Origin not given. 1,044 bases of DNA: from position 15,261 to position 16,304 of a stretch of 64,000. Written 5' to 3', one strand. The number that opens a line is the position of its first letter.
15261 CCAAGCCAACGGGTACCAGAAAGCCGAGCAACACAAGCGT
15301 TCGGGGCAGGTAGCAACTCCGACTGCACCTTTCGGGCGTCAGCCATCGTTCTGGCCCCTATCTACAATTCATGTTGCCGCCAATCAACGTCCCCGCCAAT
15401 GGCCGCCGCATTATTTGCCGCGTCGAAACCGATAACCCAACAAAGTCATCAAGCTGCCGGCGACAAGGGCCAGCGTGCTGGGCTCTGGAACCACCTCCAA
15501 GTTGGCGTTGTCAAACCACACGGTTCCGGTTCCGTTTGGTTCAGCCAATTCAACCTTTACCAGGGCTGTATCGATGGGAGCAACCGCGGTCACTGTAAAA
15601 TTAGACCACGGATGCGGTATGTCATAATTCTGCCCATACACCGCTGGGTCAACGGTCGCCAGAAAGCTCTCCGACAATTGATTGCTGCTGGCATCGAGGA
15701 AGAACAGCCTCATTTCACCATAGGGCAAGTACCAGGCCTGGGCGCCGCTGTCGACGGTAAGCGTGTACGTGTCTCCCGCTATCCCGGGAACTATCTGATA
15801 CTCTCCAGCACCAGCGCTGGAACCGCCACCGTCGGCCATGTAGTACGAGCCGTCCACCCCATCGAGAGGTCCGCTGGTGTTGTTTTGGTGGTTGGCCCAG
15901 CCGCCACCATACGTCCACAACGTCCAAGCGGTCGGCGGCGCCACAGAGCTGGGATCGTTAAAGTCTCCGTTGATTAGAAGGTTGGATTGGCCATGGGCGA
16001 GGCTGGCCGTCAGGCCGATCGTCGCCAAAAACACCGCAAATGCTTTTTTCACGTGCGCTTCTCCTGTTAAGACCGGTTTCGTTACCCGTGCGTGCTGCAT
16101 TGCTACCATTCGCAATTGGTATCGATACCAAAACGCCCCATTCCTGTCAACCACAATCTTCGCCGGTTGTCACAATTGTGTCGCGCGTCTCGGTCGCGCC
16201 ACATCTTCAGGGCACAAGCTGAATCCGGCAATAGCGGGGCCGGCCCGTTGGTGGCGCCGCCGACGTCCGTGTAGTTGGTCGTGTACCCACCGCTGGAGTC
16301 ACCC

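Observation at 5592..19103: Recurrent 16-bp palindrome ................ upstream of four glycan/surface-protein transcription units: a candidate LacI regulon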

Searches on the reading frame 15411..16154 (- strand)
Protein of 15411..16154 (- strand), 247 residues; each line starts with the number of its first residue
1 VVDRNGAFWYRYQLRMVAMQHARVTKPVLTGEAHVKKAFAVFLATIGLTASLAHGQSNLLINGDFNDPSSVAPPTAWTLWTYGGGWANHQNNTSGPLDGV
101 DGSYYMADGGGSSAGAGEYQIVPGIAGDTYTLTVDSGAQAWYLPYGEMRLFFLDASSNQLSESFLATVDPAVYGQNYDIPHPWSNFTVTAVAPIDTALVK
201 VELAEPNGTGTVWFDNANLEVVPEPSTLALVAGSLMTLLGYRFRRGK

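Call 7: search_protein_families(library=pfam, proteins=[window:15411-16154:-], max_evalue=0.01)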
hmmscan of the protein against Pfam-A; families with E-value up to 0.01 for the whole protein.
window:15411-16154:- (247 aa): 1 family
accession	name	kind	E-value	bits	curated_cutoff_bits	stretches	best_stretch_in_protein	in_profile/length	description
PF07589.16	PEP-CTERM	-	0.00066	20.1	20.7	1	222-245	2-24/24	PEP-CTERM motif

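Call 39: search_protein_families(library=ncbifam, proteins=[window:15411-16055:-], max_evalue=0.001)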
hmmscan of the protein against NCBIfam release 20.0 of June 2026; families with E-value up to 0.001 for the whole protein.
window:15411-16055:- (214 aa): 1 family
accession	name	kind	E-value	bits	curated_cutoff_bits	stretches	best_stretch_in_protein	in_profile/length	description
NF038129.1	PEP_NF038129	equivalog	0.00027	20.8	65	1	162-212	138-193/194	NF038129 family PEP-CTERM protein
